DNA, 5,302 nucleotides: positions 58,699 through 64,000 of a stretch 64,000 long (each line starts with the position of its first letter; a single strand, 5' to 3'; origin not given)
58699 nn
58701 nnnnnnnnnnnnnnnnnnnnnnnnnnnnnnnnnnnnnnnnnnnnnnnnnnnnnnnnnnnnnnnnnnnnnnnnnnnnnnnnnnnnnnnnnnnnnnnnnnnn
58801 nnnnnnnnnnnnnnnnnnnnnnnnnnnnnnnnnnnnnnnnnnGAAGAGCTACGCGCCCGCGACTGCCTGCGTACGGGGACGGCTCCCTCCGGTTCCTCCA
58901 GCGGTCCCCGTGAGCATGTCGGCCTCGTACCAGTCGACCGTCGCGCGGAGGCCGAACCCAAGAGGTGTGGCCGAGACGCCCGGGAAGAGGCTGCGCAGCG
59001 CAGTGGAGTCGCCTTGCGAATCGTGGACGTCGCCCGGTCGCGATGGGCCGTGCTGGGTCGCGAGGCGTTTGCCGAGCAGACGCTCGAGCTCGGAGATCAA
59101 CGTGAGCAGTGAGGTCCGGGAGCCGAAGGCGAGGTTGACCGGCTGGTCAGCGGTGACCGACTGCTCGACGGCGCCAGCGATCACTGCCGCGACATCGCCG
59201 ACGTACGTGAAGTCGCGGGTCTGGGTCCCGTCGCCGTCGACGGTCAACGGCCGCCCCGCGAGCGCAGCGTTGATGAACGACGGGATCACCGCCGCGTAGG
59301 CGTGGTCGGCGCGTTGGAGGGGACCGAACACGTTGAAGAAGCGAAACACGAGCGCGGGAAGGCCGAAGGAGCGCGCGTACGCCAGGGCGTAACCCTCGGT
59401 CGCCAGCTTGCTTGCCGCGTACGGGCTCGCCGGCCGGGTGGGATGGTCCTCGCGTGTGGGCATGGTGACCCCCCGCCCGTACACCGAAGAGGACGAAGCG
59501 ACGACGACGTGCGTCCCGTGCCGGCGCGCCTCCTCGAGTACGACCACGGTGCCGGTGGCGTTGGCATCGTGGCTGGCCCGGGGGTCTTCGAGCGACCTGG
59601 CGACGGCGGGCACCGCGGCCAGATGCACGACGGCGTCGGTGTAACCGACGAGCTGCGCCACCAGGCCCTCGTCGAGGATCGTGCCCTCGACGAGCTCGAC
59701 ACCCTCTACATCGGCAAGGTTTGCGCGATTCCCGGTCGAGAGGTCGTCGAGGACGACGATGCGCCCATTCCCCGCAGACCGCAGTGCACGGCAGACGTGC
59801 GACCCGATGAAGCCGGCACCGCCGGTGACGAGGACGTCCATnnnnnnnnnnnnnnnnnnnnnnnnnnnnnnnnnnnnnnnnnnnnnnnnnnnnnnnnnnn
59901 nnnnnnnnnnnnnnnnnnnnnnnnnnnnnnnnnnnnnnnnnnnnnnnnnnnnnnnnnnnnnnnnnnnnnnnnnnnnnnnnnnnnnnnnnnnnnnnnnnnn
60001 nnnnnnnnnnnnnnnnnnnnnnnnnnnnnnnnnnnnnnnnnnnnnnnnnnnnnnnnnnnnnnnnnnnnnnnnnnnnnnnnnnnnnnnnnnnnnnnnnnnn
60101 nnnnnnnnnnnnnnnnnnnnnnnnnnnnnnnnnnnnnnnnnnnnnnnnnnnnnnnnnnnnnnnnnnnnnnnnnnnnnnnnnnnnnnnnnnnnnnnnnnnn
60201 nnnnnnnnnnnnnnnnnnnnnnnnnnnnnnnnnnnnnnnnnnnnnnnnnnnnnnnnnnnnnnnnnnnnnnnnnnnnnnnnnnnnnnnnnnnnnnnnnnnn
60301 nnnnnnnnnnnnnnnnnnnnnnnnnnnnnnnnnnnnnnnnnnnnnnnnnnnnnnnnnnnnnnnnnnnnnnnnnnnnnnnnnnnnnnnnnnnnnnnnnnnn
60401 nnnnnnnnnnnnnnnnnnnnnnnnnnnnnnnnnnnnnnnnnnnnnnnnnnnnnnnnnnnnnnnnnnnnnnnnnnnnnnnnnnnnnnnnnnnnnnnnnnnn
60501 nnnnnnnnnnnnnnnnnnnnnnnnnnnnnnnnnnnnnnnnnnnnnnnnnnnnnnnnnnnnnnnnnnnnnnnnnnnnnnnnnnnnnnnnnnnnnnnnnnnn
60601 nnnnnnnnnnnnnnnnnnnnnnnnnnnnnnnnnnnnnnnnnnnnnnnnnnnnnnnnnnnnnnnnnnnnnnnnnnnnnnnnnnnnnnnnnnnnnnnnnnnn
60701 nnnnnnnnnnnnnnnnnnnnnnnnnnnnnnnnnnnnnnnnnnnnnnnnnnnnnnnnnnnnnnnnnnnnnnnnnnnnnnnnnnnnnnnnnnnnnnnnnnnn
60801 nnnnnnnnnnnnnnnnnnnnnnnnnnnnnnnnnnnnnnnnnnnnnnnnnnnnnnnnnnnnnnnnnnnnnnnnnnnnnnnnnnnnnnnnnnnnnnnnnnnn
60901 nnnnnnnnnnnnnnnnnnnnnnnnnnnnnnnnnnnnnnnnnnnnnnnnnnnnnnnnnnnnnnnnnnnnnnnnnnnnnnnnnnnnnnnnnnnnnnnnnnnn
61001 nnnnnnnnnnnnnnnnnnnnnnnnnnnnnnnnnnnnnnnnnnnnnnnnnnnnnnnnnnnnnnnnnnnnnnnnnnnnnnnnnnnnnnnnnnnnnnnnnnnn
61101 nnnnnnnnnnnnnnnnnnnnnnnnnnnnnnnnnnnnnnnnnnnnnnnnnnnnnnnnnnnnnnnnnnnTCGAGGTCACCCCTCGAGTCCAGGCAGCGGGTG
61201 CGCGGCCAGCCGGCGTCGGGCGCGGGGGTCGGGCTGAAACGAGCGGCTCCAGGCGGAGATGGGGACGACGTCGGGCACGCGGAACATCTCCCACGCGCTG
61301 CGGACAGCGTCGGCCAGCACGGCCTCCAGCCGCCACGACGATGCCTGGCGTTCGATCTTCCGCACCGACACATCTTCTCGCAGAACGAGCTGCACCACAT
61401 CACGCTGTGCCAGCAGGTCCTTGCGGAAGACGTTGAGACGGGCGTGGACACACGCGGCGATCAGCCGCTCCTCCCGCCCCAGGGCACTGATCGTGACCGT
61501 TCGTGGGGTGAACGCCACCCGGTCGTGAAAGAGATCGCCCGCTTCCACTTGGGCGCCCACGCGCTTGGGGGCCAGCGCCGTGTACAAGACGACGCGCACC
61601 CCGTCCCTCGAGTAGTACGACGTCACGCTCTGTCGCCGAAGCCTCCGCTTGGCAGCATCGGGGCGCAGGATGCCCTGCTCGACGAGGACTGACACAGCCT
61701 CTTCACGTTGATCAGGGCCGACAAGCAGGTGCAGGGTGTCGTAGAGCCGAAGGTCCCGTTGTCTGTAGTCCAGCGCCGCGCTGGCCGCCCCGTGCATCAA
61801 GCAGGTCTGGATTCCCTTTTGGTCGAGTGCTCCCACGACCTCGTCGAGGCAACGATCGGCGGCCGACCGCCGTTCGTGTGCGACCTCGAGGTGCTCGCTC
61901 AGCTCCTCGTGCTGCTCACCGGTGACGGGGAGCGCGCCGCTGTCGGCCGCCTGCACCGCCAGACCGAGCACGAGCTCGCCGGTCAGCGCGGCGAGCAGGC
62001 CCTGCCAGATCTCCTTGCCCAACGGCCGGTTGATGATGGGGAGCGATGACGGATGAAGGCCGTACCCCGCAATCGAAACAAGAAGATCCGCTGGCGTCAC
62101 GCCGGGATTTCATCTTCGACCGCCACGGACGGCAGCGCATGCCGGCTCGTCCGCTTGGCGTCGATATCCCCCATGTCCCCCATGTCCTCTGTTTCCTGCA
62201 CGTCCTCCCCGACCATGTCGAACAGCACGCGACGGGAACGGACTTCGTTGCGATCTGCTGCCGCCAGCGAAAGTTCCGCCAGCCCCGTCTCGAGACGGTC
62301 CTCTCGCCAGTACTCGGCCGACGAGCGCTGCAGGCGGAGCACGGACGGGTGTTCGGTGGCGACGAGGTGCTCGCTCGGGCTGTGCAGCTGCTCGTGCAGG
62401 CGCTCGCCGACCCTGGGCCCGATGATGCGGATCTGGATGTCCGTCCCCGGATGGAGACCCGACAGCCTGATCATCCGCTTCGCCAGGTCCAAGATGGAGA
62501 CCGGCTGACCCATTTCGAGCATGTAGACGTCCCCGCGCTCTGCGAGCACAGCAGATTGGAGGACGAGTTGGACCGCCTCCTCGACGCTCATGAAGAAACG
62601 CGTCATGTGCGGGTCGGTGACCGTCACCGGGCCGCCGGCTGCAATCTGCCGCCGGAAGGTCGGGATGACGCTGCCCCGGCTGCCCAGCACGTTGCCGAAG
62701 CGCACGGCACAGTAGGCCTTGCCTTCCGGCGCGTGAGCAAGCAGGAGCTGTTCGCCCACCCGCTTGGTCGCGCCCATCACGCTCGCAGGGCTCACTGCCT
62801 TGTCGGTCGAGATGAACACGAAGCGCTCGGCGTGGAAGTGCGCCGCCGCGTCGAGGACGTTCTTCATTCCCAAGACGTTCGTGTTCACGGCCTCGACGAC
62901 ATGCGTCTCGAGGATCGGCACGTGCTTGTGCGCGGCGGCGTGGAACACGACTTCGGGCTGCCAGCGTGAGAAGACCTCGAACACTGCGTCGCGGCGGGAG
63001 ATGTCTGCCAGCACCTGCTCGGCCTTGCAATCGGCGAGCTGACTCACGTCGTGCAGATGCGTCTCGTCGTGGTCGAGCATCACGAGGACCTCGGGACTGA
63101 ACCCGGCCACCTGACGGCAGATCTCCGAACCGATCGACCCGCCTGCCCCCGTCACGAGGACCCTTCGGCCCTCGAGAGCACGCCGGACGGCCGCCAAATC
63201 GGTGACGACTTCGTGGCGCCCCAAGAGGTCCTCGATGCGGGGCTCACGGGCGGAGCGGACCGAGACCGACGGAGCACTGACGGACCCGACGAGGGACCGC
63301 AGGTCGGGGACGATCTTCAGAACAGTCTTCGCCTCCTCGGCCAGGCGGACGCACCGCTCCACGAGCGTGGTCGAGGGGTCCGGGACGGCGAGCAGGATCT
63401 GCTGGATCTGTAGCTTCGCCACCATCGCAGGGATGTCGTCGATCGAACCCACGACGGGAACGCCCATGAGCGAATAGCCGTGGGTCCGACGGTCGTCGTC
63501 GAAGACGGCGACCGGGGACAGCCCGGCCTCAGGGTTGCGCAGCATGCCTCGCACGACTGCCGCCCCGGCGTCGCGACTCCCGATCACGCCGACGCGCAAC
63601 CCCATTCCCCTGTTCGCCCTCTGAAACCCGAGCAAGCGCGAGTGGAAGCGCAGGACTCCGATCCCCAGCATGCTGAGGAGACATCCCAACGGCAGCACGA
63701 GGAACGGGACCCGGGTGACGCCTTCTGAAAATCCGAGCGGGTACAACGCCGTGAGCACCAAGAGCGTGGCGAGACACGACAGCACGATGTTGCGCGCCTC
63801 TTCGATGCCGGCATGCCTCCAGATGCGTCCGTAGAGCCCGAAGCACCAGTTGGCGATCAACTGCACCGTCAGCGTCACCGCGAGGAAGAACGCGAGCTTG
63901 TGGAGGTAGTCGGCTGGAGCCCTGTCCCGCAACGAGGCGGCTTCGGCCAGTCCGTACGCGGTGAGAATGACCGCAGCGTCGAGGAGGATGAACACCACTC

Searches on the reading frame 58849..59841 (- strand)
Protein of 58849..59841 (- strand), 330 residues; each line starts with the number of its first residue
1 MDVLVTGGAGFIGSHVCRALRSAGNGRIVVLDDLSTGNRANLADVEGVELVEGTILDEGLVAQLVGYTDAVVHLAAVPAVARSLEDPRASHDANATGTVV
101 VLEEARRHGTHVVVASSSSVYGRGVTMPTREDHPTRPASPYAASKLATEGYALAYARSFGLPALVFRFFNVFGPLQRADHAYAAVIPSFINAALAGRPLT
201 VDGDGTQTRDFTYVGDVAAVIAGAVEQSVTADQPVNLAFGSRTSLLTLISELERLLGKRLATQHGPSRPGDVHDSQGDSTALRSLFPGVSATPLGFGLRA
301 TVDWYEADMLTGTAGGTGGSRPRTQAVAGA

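Call 8: search_protein_families(library=pfam, proteins=[window:58849-59841:-], max_evalue=0.001)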
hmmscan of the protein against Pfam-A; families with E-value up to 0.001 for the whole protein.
window:58849-59841:- (330 aa): 8 families
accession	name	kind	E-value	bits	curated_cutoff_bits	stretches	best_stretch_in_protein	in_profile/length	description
PF01370.27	Epimerase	-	1.9e-61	208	20.9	1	3-235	1-237/240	NAD dependent epimerase/dehydratase family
PF16363.11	GDP_Man_Dehyd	-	3.2e-50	171.9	27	1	4-250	1-260/332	GDP-mannose 4,6 dehydratase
PF04321.23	RmlD_sub_bind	-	1.5e-16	60.8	27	1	1-231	1-203/287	RmlD substrate binding domain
PF01073.25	3Beta_HSD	-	3.1e-16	59.7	22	1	4-225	1-229/280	3-beta hydroxysteroid dehydrogenase/isomerase family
PF02719.21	Polysacc_synt_2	-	2.8e-11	43.6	20.2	1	3-260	1-251/293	Polysaccharide biosynthesis protein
PF07993.18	NAD_binding_4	-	9.2e-08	32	20.1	1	56-173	77-209/258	Male sterility protein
PF13460.12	NAD_binding_10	-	1.6e-07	31.8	27.2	1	7-148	1-127/184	NAD(P)H-binding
PF05368.20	NmrA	-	2.1e-05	24.7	27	1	3-73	5-75/298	NmrA-like family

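Call 36: search_protein_families(library=ncbifam, proteins=[window:58849-59841:-], max_evalue=0.001)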
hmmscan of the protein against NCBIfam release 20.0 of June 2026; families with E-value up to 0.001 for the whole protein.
window:58849-59841:- (330 aa): 28 families (the best 25 are shown)
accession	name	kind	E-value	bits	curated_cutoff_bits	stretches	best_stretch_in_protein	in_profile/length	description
TIGR01181.1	dTDP_gluc_dehyt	equivalog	5.2e-49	167.1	365.1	1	3-307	2-313/321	dTDP-glucose 4,6-dehydratase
TIGR01179.1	galE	equivalog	1.3e-46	159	262.3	1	3-281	2-300/332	UDP-glucose 4-epimerase GalE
TIGR04180.1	EDH_00030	hypoth_equivalog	3.3e-45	154.4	475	1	3-264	1-264/297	NAD-dependent 4,6-dehydratase LegB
NF011728.1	PRK15181.1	equivalog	9e-43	146.6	760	1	4-306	19-338/348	Vi polysaccharide biosynthesis UDP-N-acetylglucosaminuronic acid C-4 epimerase TviC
TIGR02197.1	heptose_epim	equivalog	2.2e-31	109.2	274.6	1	3-228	1-233/316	ADP-glyceromanno-heptose 6-epimerase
NF007582.0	PRK10217.1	equivalog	3.6e-29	102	698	1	3-222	4-237/355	dTDP-glucose 4,6-dehydratase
NF007490.0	PRK10084.1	subfamily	1.5e-28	99.8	649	2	131-228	157-250/361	dTDP-glucose 4,6-dehydratase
NF007956.0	PRK10675.1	subfamily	2.2e-28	99.4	394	1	1-278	1-302/338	UDP-glucose 4-epimerase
NF042422.1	oxyalk_red_OleD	equivalog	5.7e-20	71.9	580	1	1-226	1-216/329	2-alkyl-3-oxoalkanoate reductase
NF008360.0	PRK11150.1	equivalog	5.3e-19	68.6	452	1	3-230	2-230/310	ADP-glyceromanno-heptose 6-epimerase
TIGR03466.1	HpnA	hypoth_equivalog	4.8e-18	65.1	367.65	1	1-166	1-165/327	hopanoid-associated sugar epimerase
NF043036.1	ErythonDh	equivalog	9.1e-18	64.5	325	1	1-198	1-206/321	D-erythronate dehydrogenase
NF008872.0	PRK11908.1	equivalog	3.7e-15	55.8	294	1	2-222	3-234/349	bifunctional UDP-4-keto-pentose/UDP-xylose synthase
TIGR02622.1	CDP_4_6_dhtase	equivalog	5.7e-13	48.7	278.45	1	2-201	6-218/352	CDP-glucose 4,6-dehydratase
TIGR01214.1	rmlD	equivalog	1.1e-12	47.7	224.05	1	3-228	2-200/285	dTDP-4-dehydrorhamnose reductase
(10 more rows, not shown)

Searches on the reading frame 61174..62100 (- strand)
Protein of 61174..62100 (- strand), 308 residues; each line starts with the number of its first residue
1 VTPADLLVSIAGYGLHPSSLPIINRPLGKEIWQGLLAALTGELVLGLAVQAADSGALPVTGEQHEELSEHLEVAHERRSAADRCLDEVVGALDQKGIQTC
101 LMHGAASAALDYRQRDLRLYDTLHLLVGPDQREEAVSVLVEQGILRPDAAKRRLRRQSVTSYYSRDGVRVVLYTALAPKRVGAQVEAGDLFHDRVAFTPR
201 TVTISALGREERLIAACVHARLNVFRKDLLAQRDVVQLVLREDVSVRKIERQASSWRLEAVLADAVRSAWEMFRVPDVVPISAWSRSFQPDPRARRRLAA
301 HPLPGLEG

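Call 8: search_protein_families(library=pfam, proteins=[window:61174-62100:-], max_evalue=0.001)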
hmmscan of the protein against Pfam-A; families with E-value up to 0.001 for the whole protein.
window:61174-62100:- (308 aa): 1 family
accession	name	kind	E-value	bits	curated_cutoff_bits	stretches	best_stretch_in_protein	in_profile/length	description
PF14907.12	NTP_transf_5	-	1.5e-16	61.1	31.2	1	32-273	5-248/249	Uncharacterised nucleotidyltransferase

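Call 75: search_protein_families(library=pfam, proteins=[window:61174-62100:-], max_evalue=0.01)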
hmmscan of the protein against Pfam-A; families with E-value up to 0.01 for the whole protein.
window:61174-62100:- (308 aa): 1 family
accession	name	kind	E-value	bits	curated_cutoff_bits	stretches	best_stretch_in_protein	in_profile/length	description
PF14907.12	NTP_transf_5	-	1.5e-16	61.1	31.2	1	32-273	5-248/249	Uncharacterised nucleotidyltransferase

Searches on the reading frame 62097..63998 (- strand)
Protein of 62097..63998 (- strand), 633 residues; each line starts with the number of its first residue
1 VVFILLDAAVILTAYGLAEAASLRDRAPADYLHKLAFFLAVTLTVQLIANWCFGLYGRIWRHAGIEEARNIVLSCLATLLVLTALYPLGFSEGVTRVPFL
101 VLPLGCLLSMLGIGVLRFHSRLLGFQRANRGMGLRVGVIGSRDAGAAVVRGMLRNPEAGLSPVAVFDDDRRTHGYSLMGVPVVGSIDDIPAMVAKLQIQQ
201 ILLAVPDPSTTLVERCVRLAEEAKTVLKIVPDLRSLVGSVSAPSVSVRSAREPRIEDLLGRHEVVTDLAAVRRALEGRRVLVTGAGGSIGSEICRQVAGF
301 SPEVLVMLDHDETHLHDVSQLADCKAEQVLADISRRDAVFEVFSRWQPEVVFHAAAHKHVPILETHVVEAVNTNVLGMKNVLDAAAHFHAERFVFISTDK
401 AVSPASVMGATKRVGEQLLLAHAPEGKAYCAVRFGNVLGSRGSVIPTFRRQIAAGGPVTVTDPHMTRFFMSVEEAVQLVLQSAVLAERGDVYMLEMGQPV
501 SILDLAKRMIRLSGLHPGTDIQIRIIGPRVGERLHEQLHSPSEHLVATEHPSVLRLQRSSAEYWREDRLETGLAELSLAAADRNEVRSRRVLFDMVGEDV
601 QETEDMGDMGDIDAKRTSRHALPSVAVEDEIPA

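Call 9: search_protein_families(library=pfam, proteins=[window:62097-63998:-], max_evalue=0.001)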
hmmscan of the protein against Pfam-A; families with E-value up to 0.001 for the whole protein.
window:62097-63998:- (633 aa): 10 families
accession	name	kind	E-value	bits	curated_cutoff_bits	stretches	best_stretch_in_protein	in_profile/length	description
PF02719.21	Polysacc_synt_2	-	3.9e-105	351.7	20.2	1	280-556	1-291/293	Polysaccharide biosynthesis protein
PF01370.27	Epimerase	-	3.7e-25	89.2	20.9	1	280-483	1-225/240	NAD dependent epimerase/dehydratase family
PF04321.23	RmlD_sub_bind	-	2.1e-16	60.3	27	1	279-513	2-231/287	RmlD substrate binding domain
PF16363.11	GDP_Man_Dehyd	-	2.3e-13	50.7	27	1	281-400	1-131/332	GDP-mannose 4,6 dehydratase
PF13727.12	CoA_binding_3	-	1.3e-12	48.6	25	1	53-217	3-161/175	CoA-binding domain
PF01073.25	3Beta_HSD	-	9.4e-09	35.1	22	1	281-412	1-130/280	3-beta hydroxysteroid dehydrogenase/isomerase family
PF07993.18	NAD_binding_4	-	3.3e-06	26.9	20.1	1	349-403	90-141/258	Male sterility protein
PF13460.12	NAD_binding_10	-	3.5e-05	24.2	27.2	1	284-403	1-103/184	NAD(P)H-binding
PF08659.16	KR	-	0.00032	21.1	22.6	1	280-403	3-136/180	KR domain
PF00106.31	adh_short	-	0.00036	20.5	26.6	1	279-347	2-72/195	short chain dehydrogenase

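Call 36: search_protein_families(library=ncbifam, proteins=[window:62097-63998:-], max_evalue=0.001)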
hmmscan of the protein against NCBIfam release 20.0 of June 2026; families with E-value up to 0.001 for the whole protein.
window:62097-63998:- (633 aa): 36 families (the best 25 are shown)
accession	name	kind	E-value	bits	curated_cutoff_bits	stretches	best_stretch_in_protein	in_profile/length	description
TIGR03589.1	PseB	equivalog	4.8e-48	163.8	407.75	1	276-560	3-283/324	UDP-N-acetylglucosamine 4,6-dehydratase (inverting)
TIGR04130.1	FnlA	equivalog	1e-46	159.4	730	1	277-551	4-277/337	UDP-N-acetylglucosamine 4,6-dehydratase/5-epimerase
TIGR03025.1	EPS_sugtrans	subfamily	2.6e-19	69.8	295.55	1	5-238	1-229/445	exopolysaccharide biosynthesis polyprenyl glycosylphosphotransferase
TIGR03023.1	WcaJ_sugtrans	equivalog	2.9e-16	59.8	410.75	1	6-236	2-232/453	undecaprenyl-phosphate glucose phosphotransferase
TIGR03022.1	WbaP_sugtrans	subfamily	1.7e-14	53.9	403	1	5-249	3-240/456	undecaprenyl-phosphate galactose phosphotransferase WbaP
TIGR01214.1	rmlD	equivalog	1.3e-13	50.7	224.05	1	279-506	1-219/285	dTDP-4-dehydrorhamnose reductase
TIGR02622.1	CDP_4_6_dhtase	equivalog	2.2e-13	50.1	278.45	1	276-402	3-133/352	CDP-glucose 4,6-dehydratase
TIGR01181.1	dTDP_gluc_dehyt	equivalog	3.2e-13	49.4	365.1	1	279-401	1-128/321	dTDP-glucose 4,6-dehydratase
TIGR01179.1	galE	equivalog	2.2e-12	46.5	262.3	1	279-440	1-179/332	UDP-glucose 4-epimerase GalE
TIGR04180.1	EDH_00030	hypoth_equivalog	1.3e-10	40.9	475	1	280-509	1-252/297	NAD-dependent 4,6-dehydratase LegB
TIGR03466.1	HpnA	hypoth_equivalog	1.2e-09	37.5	367.65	1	279-402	2-117/327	hopanoid-associated sugar epimerase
NF007490.0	PRK10084.1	subfamily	1.4e-09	37.4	649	1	279-390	2-116/361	dTDP-glucose 4,6-dehydratase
NF042422.1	oxyalk_red_OleD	equivalog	4.6e-09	36.1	580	1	279-402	2-114/329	2-alkyl-3-oxoalkanoate reductase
NF007582.0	PRK10217.1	equivalog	9.6e-09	34.8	698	1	278-389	2-116/355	dTDP-glucose 4,6-dehydratase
NF042423.1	oxyalk_red_Shew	equivalog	6.1e-08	32.1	580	1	278-399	9-119/331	2-alkyl-3-oxoalkanoate reductase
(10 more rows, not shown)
